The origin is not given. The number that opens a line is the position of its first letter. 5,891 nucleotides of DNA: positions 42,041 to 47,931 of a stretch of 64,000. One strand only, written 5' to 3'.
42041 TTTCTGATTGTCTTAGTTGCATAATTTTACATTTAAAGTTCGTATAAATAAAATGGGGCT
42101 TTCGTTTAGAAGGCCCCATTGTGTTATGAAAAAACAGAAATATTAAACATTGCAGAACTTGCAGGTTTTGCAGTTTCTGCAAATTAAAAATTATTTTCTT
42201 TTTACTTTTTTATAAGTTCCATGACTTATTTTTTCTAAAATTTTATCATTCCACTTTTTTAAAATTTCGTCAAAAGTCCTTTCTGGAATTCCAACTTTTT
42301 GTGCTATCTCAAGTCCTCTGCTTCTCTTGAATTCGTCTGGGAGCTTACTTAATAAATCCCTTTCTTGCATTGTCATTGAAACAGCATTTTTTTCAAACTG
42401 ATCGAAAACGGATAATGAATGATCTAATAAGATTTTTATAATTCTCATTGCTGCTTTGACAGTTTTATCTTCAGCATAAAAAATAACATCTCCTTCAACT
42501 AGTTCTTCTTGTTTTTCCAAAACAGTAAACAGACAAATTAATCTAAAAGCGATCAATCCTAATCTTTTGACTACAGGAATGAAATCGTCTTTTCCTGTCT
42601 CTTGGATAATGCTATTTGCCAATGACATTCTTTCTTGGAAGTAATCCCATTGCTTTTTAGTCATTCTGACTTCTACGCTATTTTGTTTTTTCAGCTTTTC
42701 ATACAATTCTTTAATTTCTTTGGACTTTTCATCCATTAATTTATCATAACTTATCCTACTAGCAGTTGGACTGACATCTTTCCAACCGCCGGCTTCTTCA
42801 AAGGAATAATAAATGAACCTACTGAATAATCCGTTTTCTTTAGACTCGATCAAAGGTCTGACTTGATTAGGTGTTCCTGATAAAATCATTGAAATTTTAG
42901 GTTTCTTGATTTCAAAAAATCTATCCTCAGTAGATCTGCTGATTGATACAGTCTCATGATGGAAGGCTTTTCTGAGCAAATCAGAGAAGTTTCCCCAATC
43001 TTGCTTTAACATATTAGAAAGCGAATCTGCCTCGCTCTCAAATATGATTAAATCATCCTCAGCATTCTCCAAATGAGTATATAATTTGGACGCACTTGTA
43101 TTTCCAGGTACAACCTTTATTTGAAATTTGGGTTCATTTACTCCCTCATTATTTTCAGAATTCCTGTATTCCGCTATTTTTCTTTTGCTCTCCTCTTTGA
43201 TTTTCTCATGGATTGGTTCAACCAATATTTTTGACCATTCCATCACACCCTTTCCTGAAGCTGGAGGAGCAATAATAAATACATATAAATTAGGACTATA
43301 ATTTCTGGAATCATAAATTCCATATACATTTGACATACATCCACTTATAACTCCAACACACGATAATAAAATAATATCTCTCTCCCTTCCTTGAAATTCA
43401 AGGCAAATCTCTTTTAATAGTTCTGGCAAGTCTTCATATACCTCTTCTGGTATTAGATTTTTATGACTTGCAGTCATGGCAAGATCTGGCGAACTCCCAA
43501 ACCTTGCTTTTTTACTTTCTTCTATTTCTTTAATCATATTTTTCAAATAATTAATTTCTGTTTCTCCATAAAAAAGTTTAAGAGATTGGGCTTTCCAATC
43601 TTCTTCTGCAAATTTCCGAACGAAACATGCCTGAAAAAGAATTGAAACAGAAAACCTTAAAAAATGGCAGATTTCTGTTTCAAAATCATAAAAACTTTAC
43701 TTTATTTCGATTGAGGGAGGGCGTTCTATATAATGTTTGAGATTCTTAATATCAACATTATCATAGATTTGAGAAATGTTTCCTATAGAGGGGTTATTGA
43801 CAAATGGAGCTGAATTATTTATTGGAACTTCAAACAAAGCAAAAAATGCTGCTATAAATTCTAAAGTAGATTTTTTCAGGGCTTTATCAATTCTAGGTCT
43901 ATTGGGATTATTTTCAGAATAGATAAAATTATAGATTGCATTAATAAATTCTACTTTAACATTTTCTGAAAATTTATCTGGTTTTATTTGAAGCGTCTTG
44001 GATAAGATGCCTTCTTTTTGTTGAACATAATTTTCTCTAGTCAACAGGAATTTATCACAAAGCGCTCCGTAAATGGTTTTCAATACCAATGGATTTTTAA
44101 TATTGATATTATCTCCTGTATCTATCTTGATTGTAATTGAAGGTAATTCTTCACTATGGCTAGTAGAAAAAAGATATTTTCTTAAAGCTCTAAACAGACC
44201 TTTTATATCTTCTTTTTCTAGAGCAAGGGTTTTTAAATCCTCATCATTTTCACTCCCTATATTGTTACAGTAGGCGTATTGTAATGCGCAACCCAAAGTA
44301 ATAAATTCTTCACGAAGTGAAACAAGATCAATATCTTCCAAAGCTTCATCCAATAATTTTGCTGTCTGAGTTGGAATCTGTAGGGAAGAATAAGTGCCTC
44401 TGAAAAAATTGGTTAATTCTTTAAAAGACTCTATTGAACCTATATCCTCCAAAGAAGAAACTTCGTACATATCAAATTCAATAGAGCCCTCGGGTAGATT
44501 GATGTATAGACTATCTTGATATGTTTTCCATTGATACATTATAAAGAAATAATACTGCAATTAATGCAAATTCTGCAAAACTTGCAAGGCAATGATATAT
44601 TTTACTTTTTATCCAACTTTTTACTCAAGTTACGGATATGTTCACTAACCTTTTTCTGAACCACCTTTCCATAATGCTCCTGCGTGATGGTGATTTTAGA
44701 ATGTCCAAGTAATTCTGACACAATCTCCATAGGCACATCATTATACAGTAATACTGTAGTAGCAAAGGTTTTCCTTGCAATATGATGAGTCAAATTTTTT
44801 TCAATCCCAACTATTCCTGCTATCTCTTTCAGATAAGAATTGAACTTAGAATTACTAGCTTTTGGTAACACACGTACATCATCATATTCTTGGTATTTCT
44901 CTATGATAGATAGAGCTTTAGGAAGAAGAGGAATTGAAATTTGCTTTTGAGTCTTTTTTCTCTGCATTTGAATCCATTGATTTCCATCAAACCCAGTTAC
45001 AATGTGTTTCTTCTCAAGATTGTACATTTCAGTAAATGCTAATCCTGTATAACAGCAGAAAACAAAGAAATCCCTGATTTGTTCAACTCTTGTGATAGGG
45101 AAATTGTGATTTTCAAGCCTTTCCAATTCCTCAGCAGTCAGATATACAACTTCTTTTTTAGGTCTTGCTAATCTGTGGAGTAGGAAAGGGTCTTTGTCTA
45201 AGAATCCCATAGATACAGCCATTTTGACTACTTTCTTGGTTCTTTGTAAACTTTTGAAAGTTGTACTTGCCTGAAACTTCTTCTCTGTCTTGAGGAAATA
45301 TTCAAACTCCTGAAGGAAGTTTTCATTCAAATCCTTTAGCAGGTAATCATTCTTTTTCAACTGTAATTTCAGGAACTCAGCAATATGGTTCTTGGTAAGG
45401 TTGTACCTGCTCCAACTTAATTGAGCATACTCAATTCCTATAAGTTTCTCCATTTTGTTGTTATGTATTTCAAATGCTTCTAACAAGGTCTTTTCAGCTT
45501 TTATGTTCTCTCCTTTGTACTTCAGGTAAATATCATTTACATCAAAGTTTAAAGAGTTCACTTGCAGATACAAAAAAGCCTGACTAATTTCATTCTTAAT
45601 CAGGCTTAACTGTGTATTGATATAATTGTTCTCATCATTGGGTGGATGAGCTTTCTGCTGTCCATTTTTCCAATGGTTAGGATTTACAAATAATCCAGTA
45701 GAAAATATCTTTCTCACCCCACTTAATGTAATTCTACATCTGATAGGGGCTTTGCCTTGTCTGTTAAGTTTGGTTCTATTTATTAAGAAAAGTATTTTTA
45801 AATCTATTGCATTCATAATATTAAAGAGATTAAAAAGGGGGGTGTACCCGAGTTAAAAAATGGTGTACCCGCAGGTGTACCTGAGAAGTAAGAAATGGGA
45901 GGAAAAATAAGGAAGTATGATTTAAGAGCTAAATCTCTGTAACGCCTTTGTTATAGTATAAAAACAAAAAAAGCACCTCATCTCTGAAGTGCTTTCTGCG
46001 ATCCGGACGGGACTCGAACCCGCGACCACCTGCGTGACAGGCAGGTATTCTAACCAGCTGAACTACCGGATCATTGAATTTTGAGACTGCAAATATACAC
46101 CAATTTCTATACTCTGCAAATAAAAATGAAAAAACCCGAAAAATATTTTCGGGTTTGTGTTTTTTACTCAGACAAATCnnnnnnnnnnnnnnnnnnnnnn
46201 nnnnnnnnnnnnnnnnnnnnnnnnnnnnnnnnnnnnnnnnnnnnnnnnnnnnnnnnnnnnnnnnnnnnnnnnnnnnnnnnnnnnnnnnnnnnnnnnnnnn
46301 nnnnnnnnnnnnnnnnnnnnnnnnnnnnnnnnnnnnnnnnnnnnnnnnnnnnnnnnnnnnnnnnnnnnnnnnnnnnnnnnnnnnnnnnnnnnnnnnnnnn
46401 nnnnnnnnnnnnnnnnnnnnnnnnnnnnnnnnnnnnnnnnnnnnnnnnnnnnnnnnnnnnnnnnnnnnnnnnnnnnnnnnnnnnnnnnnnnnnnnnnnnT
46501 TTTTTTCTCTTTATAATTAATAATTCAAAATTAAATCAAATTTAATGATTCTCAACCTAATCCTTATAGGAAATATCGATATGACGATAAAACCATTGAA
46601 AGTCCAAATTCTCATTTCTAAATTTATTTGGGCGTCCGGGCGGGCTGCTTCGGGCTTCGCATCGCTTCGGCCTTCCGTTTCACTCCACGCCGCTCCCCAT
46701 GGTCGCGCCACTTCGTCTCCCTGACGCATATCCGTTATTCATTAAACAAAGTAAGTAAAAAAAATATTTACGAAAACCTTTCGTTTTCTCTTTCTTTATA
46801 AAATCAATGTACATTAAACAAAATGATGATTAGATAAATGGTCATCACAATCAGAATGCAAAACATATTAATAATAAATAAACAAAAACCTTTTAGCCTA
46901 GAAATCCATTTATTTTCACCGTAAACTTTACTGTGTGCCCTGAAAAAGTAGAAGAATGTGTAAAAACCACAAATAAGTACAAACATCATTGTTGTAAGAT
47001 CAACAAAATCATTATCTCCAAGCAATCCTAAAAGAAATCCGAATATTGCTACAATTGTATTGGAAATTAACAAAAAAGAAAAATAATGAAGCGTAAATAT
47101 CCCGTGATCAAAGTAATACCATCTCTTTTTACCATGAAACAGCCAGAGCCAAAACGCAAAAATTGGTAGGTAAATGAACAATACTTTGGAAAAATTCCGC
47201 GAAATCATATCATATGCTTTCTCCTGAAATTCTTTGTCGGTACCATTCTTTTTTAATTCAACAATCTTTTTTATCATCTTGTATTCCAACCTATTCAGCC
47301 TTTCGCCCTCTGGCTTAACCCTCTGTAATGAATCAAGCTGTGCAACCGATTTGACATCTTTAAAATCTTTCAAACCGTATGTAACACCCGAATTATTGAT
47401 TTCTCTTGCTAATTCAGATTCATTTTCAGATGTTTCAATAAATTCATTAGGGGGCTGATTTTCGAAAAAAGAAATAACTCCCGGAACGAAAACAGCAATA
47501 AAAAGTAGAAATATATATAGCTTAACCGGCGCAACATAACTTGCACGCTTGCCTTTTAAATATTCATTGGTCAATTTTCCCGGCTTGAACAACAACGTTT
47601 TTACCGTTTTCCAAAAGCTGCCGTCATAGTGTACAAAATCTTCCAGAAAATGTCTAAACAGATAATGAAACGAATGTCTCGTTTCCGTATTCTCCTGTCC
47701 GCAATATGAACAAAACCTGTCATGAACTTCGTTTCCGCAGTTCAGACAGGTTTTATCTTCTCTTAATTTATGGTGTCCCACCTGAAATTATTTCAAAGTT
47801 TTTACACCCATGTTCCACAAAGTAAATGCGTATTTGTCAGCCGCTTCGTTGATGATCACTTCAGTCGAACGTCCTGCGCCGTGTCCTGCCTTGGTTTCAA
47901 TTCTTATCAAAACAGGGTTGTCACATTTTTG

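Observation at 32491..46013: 13.4-kb integrative island inserted at the tRNA-Asp 3' end with 48-bp att repeats, possibly satellite-like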

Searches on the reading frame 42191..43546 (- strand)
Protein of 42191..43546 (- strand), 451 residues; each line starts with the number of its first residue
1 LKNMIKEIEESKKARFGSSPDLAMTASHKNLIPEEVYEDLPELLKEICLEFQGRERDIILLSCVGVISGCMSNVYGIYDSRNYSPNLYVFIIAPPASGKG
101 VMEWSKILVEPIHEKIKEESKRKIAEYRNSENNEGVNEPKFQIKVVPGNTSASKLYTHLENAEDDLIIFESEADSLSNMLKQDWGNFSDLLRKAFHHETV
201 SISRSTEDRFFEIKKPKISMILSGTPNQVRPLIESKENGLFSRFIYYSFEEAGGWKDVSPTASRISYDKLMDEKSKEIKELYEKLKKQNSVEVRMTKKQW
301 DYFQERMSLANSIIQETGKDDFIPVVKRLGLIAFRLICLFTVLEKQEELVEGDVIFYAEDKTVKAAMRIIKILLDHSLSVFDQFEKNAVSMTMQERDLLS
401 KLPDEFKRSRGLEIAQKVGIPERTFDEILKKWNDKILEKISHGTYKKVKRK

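Call 7: search_protein_families(library=pfam, max_evalue=0.01, proteins=[window:42191-43546:-])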
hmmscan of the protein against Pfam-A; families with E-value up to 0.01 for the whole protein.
window:42191-43546:- (451 aa): 2 families
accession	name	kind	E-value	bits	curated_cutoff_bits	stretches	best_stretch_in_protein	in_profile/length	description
PF13148.11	DUF3987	-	1.5e-56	192.6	27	2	136-382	117-363/364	Protein of unknown function (DUF3987)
PF04967.18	HTH_10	-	0.005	17.1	23.1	0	407-437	22-52/53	HTH DNA binding domain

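Call 12: search_protein_families(library=phrogs, max_evalue=0.01, proteins=[window:42191-43546:-])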
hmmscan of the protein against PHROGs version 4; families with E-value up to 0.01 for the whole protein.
window:42191-43546:- (451 aa): 3 families
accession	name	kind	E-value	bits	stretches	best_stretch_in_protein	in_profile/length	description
phrog_2373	-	DNA, RNA and nucleotide metabolism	7.6e-11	42.3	2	119-409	170-457/515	DNA helicase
phrog_3022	-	DNA, RNA and nucleotide metabolism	2.4e-08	33.8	1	211-386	523-698/788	DNA primase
phrog_5311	-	DNA, RNA and nucleotide metabolism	0.00017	20.9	0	235-354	467-580/692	helicase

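Call 13: search_protein_families(library=ncbifam, max_evalue=0.01, proteins=[window:42191-43546:-])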
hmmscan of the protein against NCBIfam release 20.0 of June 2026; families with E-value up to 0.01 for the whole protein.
window:42191-43546:- (451 aa): 0 families

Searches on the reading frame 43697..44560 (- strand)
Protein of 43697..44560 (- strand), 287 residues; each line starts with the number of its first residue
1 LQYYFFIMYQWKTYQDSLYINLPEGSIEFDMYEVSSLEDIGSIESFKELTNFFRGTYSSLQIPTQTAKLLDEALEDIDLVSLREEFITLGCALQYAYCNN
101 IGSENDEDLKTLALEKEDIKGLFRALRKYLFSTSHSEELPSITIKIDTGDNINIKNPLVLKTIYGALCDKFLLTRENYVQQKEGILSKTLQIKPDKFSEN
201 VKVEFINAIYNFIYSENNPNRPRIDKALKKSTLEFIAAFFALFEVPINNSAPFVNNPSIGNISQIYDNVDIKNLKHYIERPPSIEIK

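Call 7: search_protein_families(library=pfam, max_evalue=0.01, proteins=[window:43697-44560:-])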
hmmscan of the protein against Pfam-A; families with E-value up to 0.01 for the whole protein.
window:43697-44560:- (287 aa): 0 families

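Call 11: search_protein_families(library=padloc, max_evalue=0.01, proteins=[window:43697-44560:-])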
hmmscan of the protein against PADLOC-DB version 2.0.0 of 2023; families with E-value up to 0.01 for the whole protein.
window:43697-44560:- (287 aa): 0 families

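Call 12: search_protein_families(library=phrogs, max_evalue=0.01, proteins=[window:43697-44560:-])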
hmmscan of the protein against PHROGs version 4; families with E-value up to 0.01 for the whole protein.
window:43697-44560:- (287 aa): 0 families

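Call 13: search_protein_families(library=ncbifam, max_evalue=0.01, proteins=[window:43697-44560:-])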
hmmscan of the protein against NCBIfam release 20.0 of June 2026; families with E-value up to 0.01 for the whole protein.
window:43697-44560:- (287 aa): 0 families

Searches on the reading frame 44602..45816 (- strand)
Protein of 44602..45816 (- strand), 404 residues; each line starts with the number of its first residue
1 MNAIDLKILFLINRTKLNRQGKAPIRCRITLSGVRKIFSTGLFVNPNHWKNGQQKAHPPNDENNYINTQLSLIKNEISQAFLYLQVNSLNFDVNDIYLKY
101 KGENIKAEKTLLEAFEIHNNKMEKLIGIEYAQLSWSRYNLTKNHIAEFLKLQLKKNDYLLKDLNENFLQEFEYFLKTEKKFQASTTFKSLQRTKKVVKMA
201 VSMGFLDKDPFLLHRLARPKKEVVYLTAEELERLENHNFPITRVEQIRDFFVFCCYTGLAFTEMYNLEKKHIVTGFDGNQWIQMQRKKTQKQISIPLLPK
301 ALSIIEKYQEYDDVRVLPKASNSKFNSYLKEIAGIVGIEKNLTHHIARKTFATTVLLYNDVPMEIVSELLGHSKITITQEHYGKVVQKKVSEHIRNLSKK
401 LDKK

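Call 7: search_protein_families(library=pfam, max_evalue=0.01, proteins=[window:44602-45816:-])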
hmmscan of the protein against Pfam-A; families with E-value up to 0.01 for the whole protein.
window:44602-45816:- (404 aa): 4 families
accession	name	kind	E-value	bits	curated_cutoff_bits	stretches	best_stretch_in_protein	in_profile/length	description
PF00589.27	Phage_integrase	-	4.2e-15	56.4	27.1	1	226-384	3-167/172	Phage integrase family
PF13102.12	Phage_int_SAM_5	-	8.3e-12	45.8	22.3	1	110-211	1-93/98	Phage integrase SAM-like domain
PF17293.8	Arm-DNA-bind_5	-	4e-10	40.5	22.6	1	11-82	2-73/87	Arm DNA-binding domain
PF11917.13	DUF3435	-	0.001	18.6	25.8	1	314-398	165-252/418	Protein of unknown function (DUF3435)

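Call 12: search_protein_families(library=phrogs, max_evalue=0.01, proteins=[window:44602-45816:-])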
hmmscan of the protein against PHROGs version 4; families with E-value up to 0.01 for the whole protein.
window:44602-45816:- (404 aa): 6 families
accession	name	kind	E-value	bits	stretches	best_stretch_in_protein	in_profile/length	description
phrog_1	-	integration and excision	1.6e-36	127.8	1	92-403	168-453/611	integrase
phrog_216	-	integration and excision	7.4e-23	82.1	1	190-400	19-239/301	integrase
phrog_7685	-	integration and excision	1.2e-06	29.3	1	315-397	153-235/240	integrase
phrog_23271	-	unknown function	0.00028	21.8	1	341-385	8-50/67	-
phrog_7269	-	integration and excision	0.00043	21.2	1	317-393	5-77/89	integrase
phrog_34557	-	integration and excision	0.0053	17.5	1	341-385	124-166/183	integrase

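Call 13: search_protein_families(library=ncbifam, max_evalue=0.01, proteins=[window:44602-45816:-])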
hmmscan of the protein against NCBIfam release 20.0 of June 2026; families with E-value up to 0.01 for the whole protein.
window:44602-45816:- (404 aa): 8 families
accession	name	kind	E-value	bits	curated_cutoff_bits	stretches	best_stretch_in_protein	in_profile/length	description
NF040815.2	recomb_XerA_Arch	equivalog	2e-16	60.3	220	1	142-392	21-261/263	site-specific tyrosine recombinase/integron integrase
TIGR02225.1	recomb_XerD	equivalog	2.1e-16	60.1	329.6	1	143-395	26-284/290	site-specific tyrosine recombinase XerD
NF001399.0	PRK00283.1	subfamily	5.2e-14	52.2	279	1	153-393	41-291/300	tyrosine recombinase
TIGR02224.1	recomb_XerC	equivalog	3.7e-13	49.5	335.15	1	136-391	19-283/295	tyrosine recombinase XerC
TIGR02249.1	integrase_gron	subfamily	1.1e-05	25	265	1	322-390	239-305/315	integron integrase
NF047926.1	integrase_GmtZ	equivalog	0.0006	17.9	600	1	344-403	430-488/784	gamma-mobile-trio integrase GmtZ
NF011946.0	PRK15417.1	equivalog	0.0014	17.8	435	1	325-386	257-316/337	integron integrase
TIGR02193.1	heptsyl_trn_I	equivalog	0.0062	15.8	185.3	1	280-396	200-318/320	lipopolysaccharide heptosyltransferase I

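Call 97: find_encoding_contigs(protein=window:44602-45816:-, flank=10000, max_places=6)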
Protein window:44602-45816:- (404 aa): 1 contig read that carries it; 1 place shown.
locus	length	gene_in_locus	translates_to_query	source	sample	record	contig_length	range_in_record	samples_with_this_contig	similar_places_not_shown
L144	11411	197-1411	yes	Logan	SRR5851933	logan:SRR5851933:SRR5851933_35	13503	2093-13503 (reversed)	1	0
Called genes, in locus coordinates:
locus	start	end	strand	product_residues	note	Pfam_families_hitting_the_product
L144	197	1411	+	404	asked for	PF17293:Arm-DNA-bind_5, PF13102:Phage_int_SAM_5, PF00589:Phage_integrase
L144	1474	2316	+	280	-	-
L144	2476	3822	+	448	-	PF13148:DUF3987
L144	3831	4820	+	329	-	PF13479:AAA_24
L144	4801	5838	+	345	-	PF12987:DUF3871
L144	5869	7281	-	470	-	-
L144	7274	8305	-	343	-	-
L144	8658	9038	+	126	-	-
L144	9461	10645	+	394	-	-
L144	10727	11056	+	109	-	-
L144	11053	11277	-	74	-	PF13560:HTH_31, PF12844:HTH_19, PF01381:HTH_3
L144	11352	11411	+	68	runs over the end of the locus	-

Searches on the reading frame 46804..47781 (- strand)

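Call 7: search_protein_families(library=pfam, max_evalue=0.01, proteins=[window:46804-47781:-])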
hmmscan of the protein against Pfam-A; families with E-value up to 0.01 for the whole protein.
window:46804-47781:- (325 aa): 2 families
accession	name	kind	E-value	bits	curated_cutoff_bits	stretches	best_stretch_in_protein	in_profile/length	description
PF12412.13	DUF3667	-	1e-18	67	27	1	53-96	1-44/45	Protein of unknown function (DUF3667)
PF12773.13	DZR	-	0.0092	16.6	27.3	0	7-32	10-35/45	Double zinc ribbon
